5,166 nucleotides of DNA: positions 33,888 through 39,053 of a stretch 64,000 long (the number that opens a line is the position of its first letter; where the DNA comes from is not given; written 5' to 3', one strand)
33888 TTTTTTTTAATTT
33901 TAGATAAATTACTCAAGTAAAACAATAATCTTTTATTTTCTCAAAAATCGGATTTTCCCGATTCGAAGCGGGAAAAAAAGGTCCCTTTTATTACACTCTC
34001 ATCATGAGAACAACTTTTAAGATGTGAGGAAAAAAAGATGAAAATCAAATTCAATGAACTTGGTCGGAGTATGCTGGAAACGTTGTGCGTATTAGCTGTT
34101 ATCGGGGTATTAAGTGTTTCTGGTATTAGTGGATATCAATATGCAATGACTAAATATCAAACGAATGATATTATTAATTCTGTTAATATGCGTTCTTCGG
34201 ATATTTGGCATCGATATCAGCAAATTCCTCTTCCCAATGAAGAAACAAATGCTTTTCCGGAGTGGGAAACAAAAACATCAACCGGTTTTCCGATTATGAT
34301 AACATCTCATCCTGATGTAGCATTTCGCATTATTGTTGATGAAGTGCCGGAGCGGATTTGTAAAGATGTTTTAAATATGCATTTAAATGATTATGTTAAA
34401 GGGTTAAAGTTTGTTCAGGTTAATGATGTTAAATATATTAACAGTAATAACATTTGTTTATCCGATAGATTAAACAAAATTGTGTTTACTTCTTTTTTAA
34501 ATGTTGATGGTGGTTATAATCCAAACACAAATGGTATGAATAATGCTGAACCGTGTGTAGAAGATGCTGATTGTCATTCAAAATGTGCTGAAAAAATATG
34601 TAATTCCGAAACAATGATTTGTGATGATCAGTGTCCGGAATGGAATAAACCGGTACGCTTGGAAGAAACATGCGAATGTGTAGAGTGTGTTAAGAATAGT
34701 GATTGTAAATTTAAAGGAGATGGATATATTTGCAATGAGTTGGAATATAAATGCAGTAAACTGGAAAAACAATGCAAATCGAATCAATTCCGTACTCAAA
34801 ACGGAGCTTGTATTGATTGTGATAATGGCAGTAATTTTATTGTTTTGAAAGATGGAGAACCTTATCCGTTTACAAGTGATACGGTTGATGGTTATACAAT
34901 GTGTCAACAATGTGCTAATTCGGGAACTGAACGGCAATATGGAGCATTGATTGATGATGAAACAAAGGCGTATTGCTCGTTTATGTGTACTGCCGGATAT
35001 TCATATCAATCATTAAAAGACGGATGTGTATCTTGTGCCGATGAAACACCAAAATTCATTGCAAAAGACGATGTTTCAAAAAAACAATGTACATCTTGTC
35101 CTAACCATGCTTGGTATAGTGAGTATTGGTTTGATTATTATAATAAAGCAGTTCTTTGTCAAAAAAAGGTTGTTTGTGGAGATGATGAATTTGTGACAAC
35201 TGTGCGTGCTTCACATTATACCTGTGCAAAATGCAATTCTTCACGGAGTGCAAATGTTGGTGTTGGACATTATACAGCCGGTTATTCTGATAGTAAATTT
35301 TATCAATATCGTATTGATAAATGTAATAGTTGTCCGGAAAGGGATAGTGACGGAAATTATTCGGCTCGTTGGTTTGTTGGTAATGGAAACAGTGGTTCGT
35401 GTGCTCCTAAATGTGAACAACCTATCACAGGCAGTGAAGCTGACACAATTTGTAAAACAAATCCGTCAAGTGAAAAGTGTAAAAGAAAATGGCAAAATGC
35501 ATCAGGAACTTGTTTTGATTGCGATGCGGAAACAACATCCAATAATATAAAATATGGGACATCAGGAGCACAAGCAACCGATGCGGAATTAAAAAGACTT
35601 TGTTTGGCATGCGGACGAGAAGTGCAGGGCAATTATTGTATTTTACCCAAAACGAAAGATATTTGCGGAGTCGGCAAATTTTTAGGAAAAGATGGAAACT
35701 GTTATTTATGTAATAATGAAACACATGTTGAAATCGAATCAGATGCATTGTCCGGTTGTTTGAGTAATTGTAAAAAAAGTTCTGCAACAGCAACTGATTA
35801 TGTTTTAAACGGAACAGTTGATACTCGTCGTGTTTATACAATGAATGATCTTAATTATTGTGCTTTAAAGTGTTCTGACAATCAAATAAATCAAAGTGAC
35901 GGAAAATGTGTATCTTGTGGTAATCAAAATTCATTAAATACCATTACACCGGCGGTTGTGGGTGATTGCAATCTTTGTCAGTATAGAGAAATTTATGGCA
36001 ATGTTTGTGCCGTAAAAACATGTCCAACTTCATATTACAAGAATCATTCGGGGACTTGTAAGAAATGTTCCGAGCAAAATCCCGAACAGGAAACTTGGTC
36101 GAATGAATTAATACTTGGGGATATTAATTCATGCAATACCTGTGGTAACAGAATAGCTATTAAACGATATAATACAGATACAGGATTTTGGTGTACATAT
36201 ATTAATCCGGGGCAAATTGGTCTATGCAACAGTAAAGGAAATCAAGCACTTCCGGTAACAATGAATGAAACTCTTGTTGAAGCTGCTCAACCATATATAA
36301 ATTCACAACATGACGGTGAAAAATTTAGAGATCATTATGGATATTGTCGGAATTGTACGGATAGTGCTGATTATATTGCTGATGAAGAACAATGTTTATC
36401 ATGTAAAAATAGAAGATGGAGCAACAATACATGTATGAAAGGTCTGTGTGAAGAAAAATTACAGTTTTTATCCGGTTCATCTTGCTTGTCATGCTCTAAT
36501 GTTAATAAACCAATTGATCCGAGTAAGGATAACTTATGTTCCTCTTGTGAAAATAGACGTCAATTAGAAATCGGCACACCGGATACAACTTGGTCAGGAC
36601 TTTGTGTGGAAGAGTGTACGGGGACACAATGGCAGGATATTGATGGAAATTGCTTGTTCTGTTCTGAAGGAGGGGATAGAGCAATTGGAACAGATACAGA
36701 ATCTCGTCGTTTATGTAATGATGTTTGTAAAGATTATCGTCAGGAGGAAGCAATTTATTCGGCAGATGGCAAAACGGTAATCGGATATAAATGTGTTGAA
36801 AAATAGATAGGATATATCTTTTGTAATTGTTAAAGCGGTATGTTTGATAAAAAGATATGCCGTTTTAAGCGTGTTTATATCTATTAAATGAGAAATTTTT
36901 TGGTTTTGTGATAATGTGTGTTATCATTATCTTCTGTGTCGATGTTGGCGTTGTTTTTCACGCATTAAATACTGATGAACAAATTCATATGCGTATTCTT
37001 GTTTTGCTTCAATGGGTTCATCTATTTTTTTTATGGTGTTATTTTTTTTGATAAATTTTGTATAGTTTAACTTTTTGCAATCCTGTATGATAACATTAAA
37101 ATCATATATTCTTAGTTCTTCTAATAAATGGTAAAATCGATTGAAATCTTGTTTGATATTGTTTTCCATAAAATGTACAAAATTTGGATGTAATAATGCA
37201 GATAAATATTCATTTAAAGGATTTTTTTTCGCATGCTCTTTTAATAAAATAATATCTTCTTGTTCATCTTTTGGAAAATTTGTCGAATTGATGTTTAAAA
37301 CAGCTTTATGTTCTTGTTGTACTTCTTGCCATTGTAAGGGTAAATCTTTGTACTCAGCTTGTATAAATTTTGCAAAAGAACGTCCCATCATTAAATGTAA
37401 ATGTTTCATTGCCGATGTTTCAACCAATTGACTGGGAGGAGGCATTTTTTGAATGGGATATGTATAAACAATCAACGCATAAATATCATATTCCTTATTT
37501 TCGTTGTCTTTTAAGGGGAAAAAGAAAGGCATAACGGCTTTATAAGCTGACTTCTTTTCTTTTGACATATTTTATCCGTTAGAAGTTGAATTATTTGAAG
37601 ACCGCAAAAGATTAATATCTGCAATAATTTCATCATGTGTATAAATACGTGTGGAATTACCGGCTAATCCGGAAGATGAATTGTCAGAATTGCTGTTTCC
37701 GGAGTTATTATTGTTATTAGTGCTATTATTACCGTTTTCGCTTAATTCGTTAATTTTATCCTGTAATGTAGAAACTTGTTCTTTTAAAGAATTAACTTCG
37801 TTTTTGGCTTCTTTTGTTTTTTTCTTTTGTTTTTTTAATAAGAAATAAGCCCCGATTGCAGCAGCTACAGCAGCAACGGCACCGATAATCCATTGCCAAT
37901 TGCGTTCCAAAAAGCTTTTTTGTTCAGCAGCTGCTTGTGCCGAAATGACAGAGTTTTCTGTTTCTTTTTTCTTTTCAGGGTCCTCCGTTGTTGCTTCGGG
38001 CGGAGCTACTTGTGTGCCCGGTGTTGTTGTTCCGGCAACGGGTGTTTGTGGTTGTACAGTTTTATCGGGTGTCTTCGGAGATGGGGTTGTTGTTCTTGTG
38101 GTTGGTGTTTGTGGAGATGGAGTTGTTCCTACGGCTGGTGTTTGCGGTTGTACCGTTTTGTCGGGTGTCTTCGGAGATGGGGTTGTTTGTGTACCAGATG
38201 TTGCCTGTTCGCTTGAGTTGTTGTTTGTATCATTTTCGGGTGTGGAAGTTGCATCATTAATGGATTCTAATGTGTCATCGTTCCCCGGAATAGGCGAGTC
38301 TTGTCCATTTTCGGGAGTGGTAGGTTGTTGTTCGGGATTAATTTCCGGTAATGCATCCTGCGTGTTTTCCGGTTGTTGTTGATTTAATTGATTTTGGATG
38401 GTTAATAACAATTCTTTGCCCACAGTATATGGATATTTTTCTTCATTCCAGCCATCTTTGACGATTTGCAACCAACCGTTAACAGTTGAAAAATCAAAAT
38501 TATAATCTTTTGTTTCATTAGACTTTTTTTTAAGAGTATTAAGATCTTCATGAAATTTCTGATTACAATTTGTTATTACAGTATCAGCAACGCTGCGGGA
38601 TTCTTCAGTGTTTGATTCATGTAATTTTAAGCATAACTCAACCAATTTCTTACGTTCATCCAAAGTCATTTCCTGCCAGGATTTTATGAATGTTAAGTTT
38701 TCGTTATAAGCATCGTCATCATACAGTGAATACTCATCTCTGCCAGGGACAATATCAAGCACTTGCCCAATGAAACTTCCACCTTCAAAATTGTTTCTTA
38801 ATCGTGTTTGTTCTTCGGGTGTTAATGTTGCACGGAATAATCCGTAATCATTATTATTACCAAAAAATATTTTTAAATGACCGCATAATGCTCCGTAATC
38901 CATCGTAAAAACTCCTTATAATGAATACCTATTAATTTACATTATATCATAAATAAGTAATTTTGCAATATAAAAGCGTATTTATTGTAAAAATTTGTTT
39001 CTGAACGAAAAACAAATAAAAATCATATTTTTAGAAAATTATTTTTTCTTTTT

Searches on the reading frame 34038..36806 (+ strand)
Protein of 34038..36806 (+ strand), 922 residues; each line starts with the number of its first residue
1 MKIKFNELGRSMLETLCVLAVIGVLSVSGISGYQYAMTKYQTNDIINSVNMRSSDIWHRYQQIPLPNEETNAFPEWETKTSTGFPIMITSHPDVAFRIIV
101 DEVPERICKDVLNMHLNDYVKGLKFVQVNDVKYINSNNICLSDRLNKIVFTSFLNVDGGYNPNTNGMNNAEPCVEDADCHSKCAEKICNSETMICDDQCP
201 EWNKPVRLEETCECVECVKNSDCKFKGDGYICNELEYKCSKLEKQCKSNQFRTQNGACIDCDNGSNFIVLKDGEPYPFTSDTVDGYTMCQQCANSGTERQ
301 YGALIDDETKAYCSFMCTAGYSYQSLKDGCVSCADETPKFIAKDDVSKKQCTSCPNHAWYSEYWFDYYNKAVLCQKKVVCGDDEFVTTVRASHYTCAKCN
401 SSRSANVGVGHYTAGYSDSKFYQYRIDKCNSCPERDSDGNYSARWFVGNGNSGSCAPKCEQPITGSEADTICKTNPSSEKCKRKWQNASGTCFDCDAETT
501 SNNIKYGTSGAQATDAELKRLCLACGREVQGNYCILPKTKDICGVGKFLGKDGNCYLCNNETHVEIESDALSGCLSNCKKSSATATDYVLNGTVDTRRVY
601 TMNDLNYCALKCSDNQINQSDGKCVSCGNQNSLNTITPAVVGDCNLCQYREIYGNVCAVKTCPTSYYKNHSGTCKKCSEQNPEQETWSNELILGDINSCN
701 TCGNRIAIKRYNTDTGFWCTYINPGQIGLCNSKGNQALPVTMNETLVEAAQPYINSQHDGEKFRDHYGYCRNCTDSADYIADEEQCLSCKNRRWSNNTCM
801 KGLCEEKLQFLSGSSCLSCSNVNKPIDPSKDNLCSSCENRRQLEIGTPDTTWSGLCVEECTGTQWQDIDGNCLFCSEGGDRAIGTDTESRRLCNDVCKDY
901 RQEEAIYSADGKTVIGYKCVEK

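Call 11: search_protein_families(library=pfam, proteins=[window:34038-36806:+], max_evalue=0.01)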
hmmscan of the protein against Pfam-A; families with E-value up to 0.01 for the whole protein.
window:34038-36806:+ (922 aa): 0 families

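Call 69: find_encoding_contigs(protein=window:34038-36806:+, flank=1500, max_places=10)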
Protein window:34038-36806:+ (922 aa): 22 contigs read that carry it; 3 places shown.
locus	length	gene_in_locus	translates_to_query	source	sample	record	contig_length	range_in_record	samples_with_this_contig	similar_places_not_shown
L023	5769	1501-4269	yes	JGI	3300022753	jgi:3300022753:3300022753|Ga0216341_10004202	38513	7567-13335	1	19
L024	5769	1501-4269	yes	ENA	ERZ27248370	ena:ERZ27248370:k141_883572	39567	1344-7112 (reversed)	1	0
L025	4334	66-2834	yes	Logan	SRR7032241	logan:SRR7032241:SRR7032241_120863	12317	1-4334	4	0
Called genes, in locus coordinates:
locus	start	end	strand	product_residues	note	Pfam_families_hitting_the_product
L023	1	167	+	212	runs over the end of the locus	PF13441:Gly-zipper_YMGG, PF05433:Rick_17kDa_Anti (weak), PF13488:Gly-zipper_Omp (weak), PF00691:OmpA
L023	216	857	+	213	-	PF11178:DUF2963 (faint)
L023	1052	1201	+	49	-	-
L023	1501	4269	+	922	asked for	-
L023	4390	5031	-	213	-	-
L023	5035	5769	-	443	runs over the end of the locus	-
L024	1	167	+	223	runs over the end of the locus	PF13441:Gly-zipper_YMGG, PF05433:Rick_17kDa_Anti (faint), PF13488:Gly-zipper_Omp (weak), PF00691:OmpA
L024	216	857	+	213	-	PF11178:DUF2963 (faint)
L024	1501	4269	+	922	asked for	-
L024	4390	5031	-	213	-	-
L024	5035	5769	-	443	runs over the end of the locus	-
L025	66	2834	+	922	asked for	-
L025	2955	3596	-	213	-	-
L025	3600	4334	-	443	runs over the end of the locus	-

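Call 80: search_protein_families(library=ncbifam, proteins=[window:34038-36806:+], max_evalue=1)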
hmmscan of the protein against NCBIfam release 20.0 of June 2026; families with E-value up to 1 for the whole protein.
window:34038-36806:+ (922 aa): 0 families

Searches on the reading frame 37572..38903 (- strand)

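Call 30: search_protein_families(library=pfam, proteins=[window:37572-38903:-], max_evalue=0.001)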
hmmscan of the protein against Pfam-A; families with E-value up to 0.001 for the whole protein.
window:37572-38903:- (443 aa): 1 family
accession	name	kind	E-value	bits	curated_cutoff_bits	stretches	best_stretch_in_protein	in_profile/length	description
PF06103.16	DUF948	-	0.00043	20.8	37.2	0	339-396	4-61/89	Bacterial protein of unknown function (DUF948)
